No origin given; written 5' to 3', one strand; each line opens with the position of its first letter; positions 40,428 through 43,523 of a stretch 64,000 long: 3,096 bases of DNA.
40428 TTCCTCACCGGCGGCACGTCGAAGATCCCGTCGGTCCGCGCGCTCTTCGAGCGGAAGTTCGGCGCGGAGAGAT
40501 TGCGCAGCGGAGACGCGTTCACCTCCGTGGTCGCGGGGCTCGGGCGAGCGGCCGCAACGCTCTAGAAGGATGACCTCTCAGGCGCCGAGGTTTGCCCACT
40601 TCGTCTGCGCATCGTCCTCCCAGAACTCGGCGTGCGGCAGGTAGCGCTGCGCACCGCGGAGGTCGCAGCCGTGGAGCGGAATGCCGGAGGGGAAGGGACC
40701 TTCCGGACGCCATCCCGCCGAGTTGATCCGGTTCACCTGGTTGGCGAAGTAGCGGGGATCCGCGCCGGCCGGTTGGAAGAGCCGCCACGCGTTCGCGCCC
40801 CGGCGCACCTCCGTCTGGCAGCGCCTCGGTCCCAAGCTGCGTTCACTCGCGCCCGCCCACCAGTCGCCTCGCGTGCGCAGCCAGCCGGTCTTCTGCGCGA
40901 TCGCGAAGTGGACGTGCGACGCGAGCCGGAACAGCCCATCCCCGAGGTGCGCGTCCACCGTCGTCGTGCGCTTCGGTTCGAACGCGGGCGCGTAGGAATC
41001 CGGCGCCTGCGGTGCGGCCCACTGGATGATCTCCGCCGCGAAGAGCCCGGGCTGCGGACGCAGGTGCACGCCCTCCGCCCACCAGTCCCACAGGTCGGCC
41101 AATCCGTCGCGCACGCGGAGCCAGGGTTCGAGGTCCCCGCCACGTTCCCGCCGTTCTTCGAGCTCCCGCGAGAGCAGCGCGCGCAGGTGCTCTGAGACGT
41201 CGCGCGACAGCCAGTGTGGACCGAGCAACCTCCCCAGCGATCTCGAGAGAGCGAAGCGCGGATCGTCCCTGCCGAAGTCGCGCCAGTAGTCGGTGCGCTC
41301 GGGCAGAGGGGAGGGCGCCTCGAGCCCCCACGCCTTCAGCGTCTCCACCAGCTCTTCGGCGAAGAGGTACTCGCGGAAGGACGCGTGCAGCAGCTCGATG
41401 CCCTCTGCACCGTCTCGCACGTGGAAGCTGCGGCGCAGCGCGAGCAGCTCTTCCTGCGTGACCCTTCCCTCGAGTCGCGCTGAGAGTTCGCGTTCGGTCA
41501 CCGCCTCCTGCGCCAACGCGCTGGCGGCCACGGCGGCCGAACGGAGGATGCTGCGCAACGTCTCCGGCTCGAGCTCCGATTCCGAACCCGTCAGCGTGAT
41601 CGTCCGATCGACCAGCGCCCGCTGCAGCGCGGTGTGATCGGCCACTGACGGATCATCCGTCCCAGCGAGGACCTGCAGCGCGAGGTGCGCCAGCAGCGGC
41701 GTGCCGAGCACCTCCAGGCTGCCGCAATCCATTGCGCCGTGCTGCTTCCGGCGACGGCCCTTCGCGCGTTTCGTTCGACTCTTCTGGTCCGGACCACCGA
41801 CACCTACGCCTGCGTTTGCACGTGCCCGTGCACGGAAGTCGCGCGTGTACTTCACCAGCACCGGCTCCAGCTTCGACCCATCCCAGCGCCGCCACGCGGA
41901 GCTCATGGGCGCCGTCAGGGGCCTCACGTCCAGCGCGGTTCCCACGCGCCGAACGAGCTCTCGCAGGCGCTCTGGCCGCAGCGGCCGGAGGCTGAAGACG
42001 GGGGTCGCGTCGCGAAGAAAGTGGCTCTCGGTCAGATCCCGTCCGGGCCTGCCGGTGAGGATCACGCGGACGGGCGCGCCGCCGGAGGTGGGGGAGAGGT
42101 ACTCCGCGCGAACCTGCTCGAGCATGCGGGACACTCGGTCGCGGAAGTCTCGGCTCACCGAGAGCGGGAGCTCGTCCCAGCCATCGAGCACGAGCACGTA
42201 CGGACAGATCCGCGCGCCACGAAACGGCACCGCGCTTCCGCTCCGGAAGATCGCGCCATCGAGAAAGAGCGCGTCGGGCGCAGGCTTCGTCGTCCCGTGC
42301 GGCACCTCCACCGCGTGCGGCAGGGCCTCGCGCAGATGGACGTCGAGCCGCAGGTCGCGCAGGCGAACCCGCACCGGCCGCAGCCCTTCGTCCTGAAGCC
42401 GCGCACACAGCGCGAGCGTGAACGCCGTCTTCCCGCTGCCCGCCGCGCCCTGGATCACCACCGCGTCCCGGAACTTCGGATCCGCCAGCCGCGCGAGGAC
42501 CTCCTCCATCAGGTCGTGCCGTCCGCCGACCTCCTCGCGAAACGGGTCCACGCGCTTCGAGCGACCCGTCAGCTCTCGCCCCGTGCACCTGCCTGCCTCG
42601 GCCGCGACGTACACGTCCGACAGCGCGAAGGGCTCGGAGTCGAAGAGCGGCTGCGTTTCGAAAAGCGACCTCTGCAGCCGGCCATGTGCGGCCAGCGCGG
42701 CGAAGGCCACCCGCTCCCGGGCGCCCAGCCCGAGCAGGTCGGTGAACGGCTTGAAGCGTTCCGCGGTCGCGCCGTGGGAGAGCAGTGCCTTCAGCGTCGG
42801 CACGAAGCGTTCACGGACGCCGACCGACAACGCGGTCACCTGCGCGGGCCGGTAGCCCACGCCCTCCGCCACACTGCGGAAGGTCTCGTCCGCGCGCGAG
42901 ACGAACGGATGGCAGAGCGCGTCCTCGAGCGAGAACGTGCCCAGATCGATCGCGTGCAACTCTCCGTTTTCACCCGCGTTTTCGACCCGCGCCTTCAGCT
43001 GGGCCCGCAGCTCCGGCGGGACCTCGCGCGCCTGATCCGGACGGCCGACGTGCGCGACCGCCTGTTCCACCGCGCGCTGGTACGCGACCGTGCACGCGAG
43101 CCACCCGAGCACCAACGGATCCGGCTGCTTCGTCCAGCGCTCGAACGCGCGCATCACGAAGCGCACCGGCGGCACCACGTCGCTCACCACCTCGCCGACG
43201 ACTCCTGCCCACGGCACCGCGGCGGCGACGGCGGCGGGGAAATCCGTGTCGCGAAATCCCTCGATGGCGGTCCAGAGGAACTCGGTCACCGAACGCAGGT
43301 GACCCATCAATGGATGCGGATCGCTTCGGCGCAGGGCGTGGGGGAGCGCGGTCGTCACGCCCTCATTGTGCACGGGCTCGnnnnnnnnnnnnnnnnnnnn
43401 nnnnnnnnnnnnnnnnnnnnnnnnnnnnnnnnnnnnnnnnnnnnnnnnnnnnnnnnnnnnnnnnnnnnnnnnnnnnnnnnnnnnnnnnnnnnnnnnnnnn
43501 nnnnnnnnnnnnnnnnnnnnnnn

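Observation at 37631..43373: Cluster of GFA protein, membrane protein, YegD-type Hsp70 and an atypical NACHT NTPase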

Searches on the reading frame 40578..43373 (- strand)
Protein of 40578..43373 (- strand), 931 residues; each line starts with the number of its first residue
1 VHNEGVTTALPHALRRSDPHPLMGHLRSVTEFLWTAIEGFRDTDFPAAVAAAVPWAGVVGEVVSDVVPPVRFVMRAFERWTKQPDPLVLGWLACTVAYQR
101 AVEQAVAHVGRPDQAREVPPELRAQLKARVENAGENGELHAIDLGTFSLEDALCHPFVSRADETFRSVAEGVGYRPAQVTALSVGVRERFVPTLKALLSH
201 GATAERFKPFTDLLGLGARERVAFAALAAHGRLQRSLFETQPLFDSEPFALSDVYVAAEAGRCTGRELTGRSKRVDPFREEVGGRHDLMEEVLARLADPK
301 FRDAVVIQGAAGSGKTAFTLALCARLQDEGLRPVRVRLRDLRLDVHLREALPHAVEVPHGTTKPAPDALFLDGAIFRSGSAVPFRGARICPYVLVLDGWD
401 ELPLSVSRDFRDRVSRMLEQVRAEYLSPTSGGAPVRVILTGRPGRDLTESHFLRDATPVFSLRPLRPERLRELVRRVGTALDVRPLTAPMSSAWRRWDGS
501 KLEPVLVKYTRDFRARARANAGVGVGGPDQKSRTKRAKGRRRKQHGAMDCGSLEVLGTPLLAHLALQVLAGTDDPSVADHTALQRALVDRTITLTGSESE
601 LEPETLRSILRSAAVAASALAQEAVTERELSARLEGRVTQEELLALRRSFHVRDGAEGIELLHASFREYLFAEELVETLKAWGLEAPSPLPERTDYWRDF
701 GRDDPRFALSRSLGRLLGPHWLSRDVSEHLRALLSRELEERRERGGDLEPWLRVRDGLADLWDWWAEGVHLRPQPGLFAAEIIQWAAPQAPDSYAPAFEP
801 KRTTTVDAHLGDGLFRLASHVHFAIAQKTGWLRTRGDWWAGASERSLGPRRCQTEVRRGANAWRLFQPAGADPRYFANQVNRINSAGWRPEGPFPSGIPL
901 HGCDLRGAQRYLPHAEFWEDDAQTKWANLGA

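Call 6: search_protein_families(library=pfam, proteins=[window:40578-43373:-], max_evalue=0.01)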
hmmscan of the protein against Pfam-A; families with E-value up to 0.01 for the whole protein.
window:40578-43373:- (931 aa): 3 families
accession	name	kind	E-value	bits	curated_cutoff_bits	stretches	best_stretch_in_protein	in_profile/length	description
PF05729.18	NACHT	-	4.6e-05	23.7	26.7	1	304-477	2-163/167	NACHT domain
PF13191.12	AAA_16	-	0.0025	18.8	32.6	1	284-418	4-124/167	AAA ATPase domain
PF25199.1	nSTAND_NTPase5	-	0.0067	16.7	34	0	287-332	23-72/145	Novel STAND NTPase 5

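Call 7: search_protein_families(library=padloc, proteins=[window:40578-43373:-], max_evalue=0.01)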
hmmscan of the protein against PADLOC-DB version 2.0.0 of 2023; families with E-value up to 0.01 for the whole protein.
window:40578-43373:- (931 aa): 1 family
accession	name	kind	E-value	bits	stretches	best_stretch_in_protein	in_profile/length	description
PDLC04140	mad8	-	0.00044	17.9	0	304-345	29-69/314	mads_8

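Call 8: find_homologous_proteins(query=window:40578-43373:-)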
Query window:40578-43373:- (931 aa): 111 proteins with E <= 0.001 among 8000 candidates.
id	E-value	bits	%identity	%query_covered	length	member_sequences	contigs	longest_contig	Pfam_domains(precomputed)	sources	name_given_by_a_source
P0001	5.3e-264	897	51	95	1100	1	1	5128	PF13576.13,PF00805.29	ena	-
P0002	1.5e-261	889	49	97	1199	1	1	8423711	PF00805.29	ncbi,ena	-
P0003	4.0e-214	732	44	95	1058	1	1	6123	PF00805.29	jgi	jgi:hypothetical protein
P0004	5.1e-209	715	41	97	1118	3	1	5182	PF13576.13,PF13599.14,PF00805.29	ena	-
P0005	5.7e-206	705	42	95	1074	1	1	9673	-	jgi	jgi:hypothetical protein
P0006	3.0e-204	699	43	96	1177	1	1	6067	PF13599.14,PF00805.29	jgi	jgi:hypothetical protein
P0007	2.6e-203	696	43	77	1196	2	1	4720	PF13599.14,PF00805.29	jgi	jgi:hypothetical protein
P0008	1.0e-199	684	41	97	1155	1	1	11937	PF22735.2,PF05729.19,PF13599.14,PF00805.29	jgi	jgi:uncharacterized protein YjbI with pentapeptide repeats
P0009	2.2e-198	680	43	95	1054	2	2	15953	PF05729.19,PF00805.29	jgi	-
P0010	3.1e-198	679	43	95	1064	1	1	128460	PF00805.29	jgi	jgi:hypothetical protein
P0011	4.2e-198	679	41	97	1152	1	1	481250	PF13576.13,PF22735.2,PF05729.19,PF13599.14,PF00805.29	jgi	jgi:Pentapeptide repeats (9 copies)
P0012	5.6e-197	675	41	97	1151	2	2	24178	PF13576.13,PF22735.2,PF05729.19,PF13599.14,PF00805.29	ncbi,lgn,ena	ncbi:MAG TPA: pentapeptide repeat-containing protein [Pyrinomonadaceae bacterium]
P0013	3.1e-196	673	42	97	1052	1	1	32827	PF00805.29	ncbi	-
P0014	3.8e-196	672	43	95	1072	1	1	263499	PF13576.13,PF05729.19,PF13599.14,PF00805.29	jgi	jgi:hypothetical protein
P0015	4.5e-195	669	41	96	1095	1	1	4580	PF00805.29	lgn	-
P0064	4.3e-146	507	37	98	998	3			PF22735.2,PF05729.19,PF06689.20,PF20703.4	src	-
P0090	3.9e-130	454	36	87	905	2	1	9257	PF05729.19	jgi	-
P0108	3.3e-92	328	32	95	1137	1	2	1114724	PF13576.13,PF24883.3,PF13599.14,PF00805.29,PF25296.2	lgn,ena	-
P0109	7.3e-73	264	35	73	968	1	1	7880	PF01582.26,PF13576.13,PF13599.14,PF00805.29,PF13676.12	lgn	-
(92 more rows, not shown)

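Call 11: search_protein_families(library=pfam, proteins=[P0001, P0002, P0008, P0011, P0064, P0109, P0108], max_evalue=0.01)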
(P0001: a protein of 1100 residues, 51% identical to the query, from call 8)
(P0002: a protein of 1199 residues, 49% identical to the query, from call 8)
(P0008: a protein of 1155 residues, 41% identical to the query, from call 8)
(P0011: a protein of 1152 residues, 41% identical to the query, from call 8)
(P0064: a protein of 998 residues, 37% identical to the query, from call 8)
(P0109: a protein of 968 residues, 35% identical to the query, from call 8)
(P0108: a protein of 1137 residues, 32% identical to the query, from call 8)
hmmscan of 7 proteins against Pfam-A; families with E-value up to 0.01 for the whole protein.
P0001 (1100 aa): 4 families
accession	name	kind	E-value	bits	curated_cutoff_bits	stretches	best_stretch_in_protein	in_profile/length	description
PF00805.28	Pentapeptide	-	2.9e-09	36.7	20.2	2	1015-1045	1-31/40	Pentapeptide repeats (8 copies)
PF13576.12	Pentapeptide_3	-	4e-07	30.6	27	1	1014-1049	3-40/48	Pentapeptide repeats (9 copies)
PF05729.18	NACHT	-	0.0003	21.1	26.7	1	301-475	2-163/167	NACHT domain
PF13599.13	Pentapeptide_4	-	0.0011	19.4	38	1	991-1047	12-68/78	Pentapeptide repeat region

P0002 (1199 aa): 4 families
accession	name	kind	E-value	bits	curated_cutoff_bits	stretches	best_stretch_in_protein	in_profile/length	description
PF00805.28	Pentapeptide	-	2.7e-06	27.3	20.2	0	997-1027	3-33/40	Pentapeptide repeats (8 copies)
PF05729.18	NACHT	-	0.00092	19.5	26.7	1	303-476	2-162/167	NACHT domain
PF13599.13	Pentapeptide_4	-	0.0033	17.9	38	0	1020-1078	16-74/78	Pentapeptide repeat region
PF13191.12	AAA_16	-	0.0054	17.7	32.6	0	281-371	2-94/167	AAA ATPase domain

P0008 (1155 aa): 6 families
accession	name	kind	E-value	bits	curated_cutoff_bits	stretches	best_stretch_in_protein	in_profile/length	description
PF00805.28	Pentapeptide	-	2.3e-20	72.2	20.2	3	1067-1100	1-34/40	Pentapeptide repeats (8 copies)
PF13599.13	Pentapeptide_4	-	3.8e-12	46.5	38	1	1035-1101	4-70/78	Pentapeptide repeat region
PF22735.1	NNH3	-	6.6e-08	33.2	27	1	45-248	10-213/213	NACHT N-terminal Helical domain 3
PF05729.18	NACHT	-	6e-06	26.6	26.7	1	312-486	2-162/167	NACHT domain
PF13576.12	Pentapeptide_3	-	0.00015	22.4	27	0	1045-1092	2-47/48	Pentapeptide repeats (9 copies)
PF25296.1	Decapeptide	-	0.0092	16.3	45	0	1036-1098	9-71/74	Decapeptide repeat region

P0011 (1152 aa): 5 families
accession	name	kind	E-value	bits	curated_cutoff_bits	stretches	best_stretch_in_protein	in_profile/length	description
PF00805.28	Pentapeptide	-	6.8e-13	48.3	20.2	1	1057-1095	1-39/40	Pentapeptide repeats (8 copies)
PF13599.13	Pentapeptide_4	-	2.4e-08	34.4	38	1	1036-1103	5-72/78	Pentapeptide repeat region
PF22735.1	NNH3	-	8.3e-08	32.9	27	1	46-248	11-213/213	NACHT N-terminal Helical domain 3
PF13576.12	Pentapeptide_3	-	2.6e-06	28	27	0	1086-1114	3-32/48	Pentapeptide repeats (9 copies)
PF05729.18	NACHT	-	5e-06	26.9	26.7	1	312-485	2-161/167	NACHT domain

P0064 (998 aa): 6 families
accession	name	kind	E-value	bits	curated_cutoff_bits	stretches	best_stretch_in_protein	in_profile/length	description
PF06689.19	zf-C4_ClpX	-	5.2e-09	36.3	27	1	944-983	2-38/39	ClpX C4-type zinc finger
PF05729.18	NACHT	-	6e-08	33.1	26.7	1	297-478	2-166/167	NACHT domain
PF22735.1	NNH3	-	5e-06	27.1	27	1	73-226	38-200/213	NACHT N-terminal Helical domain 3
PF20703.3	nSTAND1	-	2.3e-05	24.6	27.1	1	277-481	18-205/379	Novel STAND NTPase 1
PF13191.12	AAA_16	-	0.00012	23.1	32.6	1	277-401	4-144/167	AAA ATPase domain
PF25201.1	nSTAND6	-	0.0036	17.8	27.7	0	277-347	3-70/148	Novel STAND NTPase 6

P0109 (968 aa): 9 families
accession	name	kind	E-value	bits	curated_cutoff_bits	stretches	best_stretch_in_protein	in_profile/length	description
PF00805.28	Pentapeptide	-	6e-37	125.2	20.2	5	923-960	1-38/40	Pentapeptide repeats (8 copies)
PF13676.11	TIR_2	-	9.6e-19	68.5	28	1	8-114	1-104/122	TIR domain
PF13599.13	Pentapeptide_4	-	2e-16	60.2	38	2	893-959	11-77/78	Pentapeptide repeat region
PF13576.12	Pentapeptide_3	-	2.7e-10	40.8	27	1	911-949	2-43/48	Pentapeptide repeats (9 copies)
PF01582.25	TIR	-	9.3e-08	32.5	21.3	1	13-103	8-99/179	TIR domain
PF05729.18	NACHT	-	0.00011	22.6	26.7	1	220-389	2-160/167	NACHT domain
PF25296.1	Decapeptide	-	0.00037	20.8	45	1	894-958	6-70/74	Decapeptide repeat region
PF13191.12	AAA_16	-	0.0054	17.7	32.6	0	200-262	4-66/167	AAA ATPase domain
PF13401.12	AAA_22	-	0.0078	17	27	0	220-360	7-126/130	AAA domain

P0108 (1137 aa): 8 families
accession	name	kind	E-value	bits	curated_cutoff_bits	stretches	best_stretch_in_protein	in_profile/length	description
PF00805.28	Pentapeptide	-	5.1e-39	131.8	20.2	4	1040-1078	1-39/40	Pentapeptide repeats (8 copies)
PF13599.13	Pentapeptide_4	-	2e-16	60.2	38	2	1019-1077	10-68/78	Pentapeptide repeat region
PF13576.12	Pentapeptide_3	-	2.3e-06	28.1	27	1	1033-1075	2-47/48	Pentapeptide repeats (9 copies)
PF25296.1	Decapeptide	-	1.3e-05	25.4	45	1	1030-1075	25-70/74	Decapeptide repeat region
PF24883.2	NPHP3_N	-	1.7e-05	25.5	24.8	1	285-421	22-152/164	Nephrocystin 3, N-terminal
PF05729.18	NACHT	-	0.00017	21.9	26.7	0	287-426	2-118/167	NACHT domain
PF13401.12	AAA_22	-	0.00024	21.9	27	1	287-443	7-124/130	AAA domain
PF13191.12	AAA_16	-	0.0037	18.2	32.6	0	267-420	4-157/167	AAA ATPase domain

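Call 13: find_encoding_contigs(protein=P0002, flank=10000, max_places=3)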
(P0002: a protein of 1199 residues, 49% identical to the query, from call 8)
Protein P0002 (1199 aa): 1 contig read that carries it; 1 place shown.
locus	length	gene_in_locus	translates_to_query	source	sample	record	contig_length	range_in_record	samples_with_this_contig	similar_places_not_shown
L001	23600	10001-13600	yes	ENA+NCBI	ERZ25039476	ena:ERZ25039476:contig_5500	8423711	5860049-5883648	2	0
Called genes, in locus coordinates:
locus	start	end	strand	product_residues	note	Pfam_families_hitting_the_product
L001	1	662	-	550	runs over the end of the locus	-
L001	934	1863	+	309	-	PF02729:OTCace_N, PF00185:OTCace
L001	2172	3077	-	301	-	PF01545:Cation_efflux, PF16916:ZT_dimer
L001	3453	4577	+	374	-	PF01571:GCV_T, PF08669:GCV_T_C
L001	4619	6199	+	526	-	PF00158:Sigma54_activat, PF14532:Sigma54_activ_2, PF07728:AAA_5, PF25601:AAA_lid_14, PF02954:HTH_8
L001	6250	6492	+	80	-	-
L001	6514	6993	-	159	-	PF27154:ORF11_beta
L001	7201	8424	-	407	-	PF12704:MacB_PCD, PF02687:FtsX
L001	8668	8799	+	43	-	-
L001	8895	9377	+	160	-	PF19671:DUF6174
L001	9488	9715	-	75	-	-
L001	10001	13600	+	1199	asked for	PF00805:Pentapeptide (faint)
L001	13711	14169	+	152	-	PF19671:DUF6174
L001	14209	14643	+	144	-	PF13328:HD_4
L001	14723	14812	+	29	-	-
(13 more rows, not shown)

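Call 14: find_encoding_contigs(protein=P0001, flank=10000, max_places=3)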
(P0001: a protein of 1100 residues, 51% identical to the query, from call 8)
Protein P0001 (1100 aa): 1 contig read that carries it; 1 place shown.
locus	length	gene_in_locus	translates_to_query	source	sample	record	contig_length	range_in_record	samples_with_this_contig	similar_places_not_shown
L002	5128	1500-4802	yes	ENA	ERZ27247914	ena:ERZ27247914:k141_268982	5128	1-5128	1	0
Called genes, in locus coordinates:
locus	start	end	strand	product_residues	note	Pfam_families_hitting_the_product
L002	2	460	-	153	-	?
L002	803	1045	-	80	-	-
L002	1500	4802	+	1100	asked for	PF00805:Pentapeptide (faint), PF13576:Pentapeptide_3 (faint)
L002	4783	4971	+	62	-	-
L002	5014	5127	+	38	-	?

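Call 15: find_related_loci(query=A1, collection=genome_contigs, flank=10000)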
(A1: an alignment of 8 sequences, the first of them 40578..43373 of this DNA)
Query A1 (931 aa) in genome_contigs; peptide patterns used: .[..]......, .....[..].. (x = any residue, [..] = any of these).
224 stretches matched a pattern; 88 encode a relative of the query (tblastn E <= 1e-3); the best 80 are kept; 79 distinct loci.
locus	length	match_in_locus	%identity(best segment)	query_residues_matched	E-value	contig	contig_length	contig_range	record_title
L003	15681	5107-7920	43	22-909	0e+0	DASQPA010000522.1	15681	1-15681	MAG TPA_asm: Thermoanaerobaculia bacterium isolate SMAG_U10817 k141_1057455, whole genome shotgun sequence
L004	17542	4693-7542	42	3-913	0e+0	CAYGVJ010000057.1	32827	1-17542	MAG TPA_asm: uncultured Solibacteraceae bacterium isolate ERP119294_co1_477 genome assembly, contig: NODE_1473_length_32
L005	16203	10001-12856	41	24-929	0e+0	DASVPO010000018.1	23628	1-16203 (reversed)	MAG TPA_asm: Pyrinomonadaceae bacterium isolate SMAG_U3181 k141_214717, whole genome shotgun sequence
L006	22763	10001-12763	42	22-908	0e+0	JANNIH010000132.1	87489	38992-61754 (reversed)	MAG: Holophagales bacterium isolate SOY_6_C_metabat_145 SOY_6_C_k141_2541072, whole genome shotgun sequence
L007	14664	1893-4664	41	22-919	0e+0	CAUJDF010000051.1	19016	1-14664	MAG: Myxococcota bacterium isolate KLAP118 genome assembly, contig: KLAP118_99043, whole genome shotgun sequence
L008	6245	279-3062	42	26-908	0e+0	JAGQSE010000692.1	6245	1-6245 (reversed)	MAG: Acidobacteria bacterium isolate HKST-UBA06 2011-04-20_1_(paired)_contig_554300, whole genome shotgun sequence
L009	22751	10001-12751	40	23-909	1e-173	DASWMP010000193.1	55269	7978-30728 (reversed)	MAG TPA_asm: Thermoanaerobaculia bacterium isolate SMAG_U3390 k141_474652, whole genome shotgun sequence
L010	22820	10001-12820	49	26-929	0e+0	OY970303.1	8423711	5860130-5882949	MAG: uncultured Gemmatimonadales bacterium isolate MFD01275.bin.c.12 genome assembly, chromosome: 1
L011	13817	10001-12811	38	23-908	1e-173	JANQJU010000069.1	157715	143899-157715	MAG: SAR324 cluster bacterium isolate PL25a_bin.125 k99_3501502, whole genome shotgun sequence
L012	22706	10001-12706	38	26-915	5e-168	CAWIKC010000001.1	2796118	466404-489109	MAG: Bryobacterales bacterium isolate MFD09286.bin.1.102 genome assembly, contig: contig_16879, whole genome shotgun seq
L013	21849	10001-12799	36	26-929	9e-167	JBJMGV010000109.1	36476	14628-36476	MAG: Blastocatellia bacterium isolate H3_16_all_fractions_metab_conc_90_60_0 k255_7247709, whole genome shotgun sequence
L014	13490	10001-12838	40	23-913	0e+0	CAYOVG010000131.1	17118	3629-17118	MAG TPA_asm: uncultured Syntrophobacteraceae bacterium isolate binchicken_co168_41 genome assembly, contig: NODE_5886_le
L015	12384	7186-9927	38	23-921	9e-162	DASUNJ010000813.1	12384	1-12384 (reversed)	MAG TPA_asm: Thermoanaerobaculia bacterium isolate SMAG_U1597 k141_1368957, whole genome shotgun sequence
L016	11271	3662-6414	40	15-906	1e-160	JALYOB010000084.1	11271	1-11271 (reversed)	MAG: Acidobacteriota bacterium isolate KAL bin4 SC8791_NODE_85_length_11271_cov_1.077172, whole genome shotgun sequence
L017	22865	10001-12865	38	14-908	7e-156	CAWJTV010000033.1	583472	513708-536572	MAG: uncultured Planctomycetota bacterium isolate MFD04463.bin.2.167 genome assembly, contig: contig_50983, whole genome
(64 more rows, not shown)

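Call 27: search_solved_structures(query=A2, max_evalue=1)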
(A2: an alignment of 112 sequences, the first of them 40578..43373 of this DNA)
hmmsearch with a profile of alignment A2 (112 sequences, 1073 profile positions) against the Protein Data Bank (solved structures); distinct sequences matched with E-value up to 1: 50.
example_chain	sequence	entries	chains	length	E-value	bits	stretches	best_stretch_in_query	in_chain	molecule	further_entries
4yfo_A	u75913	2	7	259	2.3e-39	138.4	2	934-1050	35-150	beta1_ex1 | 6beta1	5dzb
4yei_A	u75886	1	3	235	1.6e-35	125.7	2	934-1050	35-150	beta1mut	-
4yc5_A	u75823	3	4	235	2.1e-35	125.3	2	934-1050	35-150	beta1 | beta1 protein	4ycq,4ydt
5dqa_A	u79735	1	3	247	1.8e-32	115.5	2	942-1047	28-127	t3284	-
2j8k_A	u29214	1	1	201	6.4e-32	113.7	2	927-1051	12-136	NP275-NP276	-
5dn0_A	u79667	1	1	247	1.1e-31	113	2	952-1047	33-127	beta1 t1555 loop variant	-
5dns_A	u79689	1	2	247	1.6e-31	112.4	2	952-1048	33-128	t1428 beta1 loop design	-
5di5_A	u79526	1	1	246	2.1e-31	112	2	951-1047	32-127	beta1 t801 loop variant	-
5dra_A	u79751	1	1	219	1.2e-30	109.6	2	934-1035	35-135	3beta1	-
3du1_X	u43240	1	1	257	2.6e-30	108.4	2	934-1048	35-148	All3740 protein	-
9ngw_A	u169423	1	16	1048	3.9e-19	71.4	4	942-1052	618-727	IcmE (DotG)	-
7muc_AG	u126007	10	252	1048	3.9e-19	71.4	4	942-1052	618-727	IcmE protein | IcmE (DotG)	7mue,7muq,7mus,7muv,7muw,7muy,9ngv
2xtx_A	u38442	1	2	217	7.3e-18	67.2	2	937-1051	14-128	QNRB1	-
2xtw_A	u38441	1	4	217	8.6e-18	67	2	937-1051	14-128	QNRB1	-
2xty_A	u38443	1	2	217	9.2e-18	66.9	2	937-1051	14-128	QNRB1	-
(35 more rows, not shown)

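Call 29: search_protein_families(library=ncbifam, proteins=[window:40578-43373:-], max_evalue=0.01)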
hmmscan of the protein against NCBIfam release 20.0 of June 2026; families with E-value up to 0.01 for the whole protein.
window:40578-43373:- (931 aa): 0 families
